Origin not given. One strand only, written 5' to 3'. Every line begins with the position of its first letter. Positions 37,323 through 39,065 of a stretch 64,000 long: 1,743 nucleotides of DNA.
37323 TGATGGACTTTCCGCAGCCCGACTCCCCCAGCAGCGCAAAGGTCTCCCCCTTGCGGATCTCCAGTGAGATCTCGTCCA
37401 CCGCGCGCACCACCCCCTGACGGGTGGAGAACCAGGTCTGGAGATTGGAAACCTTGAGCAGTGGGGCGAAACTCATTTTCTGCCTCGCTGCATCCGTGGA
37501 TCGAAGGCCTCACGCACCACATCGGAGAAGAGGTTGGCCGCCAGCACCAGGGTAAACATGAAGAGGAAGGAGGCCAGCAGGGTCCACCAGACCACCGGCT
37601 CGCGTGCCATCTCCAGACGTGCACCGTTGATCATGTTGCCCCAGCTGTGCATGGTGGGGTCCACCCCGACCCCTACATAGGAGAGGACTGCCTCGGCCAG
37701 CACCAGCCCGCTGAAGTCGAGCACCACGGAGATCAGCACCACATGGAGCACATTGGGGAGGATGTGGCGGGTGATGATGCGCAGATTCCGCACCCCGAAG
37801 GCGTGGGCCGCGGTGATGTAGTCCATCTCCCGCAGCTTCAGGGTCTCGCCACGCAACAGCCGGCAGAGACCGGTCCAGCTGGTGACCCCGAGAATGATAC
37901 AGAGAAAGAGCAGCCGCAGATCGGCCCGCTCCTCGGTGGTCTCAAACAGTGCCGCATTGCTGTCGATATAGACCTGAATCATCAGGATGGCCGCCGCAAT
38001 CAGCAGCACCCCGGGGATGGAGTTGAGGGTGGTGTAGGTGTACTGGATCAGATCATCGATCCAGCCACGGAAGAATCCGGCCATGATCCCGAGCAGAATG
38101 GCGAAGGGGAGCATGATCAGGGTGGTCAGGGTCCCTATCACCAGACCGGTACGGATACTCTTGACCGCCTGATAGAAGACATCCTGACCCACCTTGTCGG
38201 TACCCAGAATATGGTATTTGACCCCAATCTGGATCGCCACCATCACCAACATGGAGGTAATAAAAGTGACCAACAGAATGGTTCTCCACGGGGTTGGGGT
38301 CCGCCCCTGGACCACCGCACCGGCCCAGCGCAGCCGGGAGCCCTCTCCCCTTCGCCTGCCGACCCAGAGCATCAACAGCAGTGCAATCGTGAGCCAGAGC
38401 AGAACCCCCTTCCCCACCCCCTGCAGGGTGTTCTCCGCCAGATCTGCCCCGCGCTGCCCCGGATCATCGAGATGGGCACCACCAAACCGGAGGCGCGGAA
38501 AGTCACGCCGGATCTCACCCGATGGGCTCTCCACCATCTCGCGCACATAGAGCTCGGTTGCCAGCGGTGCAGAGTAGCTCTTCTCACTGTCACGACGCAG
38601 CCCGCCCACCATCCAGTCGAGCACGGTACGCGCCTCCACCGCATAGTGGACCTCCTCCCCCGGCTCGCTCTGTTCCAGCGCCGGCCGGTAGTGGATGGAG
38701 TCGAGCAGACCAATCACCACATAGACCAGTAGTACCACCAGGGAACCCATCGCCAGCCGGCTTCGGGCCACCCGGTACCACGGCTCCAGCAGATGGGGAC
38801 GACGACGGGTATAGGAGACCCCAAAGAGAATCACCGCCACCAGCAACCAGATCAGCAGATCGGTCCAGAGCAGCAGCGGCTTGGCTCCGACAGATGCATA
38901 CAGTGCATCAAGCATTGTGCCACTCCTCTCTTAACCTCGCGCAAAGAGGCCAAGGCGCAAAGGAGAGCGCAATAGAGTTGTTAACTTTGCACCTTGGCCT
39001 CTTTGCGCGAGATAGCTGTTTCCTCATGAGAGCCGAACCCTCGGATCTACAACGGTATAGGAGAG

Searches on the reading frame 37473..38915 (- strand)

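Call 16: search_protein_families(library=pfam, proteins=[window:37473-38915:-], max_evalue=0.001)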
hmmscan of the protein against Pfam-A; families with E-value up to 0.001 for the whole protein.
window:37473-38915:- (480 aa): 1 family
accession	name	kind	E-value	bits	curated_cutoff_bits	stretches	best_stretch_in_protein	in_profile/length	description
PF00528.27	BPD_transp_1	-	1.6e-25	90.4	26.4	1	272-476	1-183/184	Binding-protein-dependent transport system inner membrane component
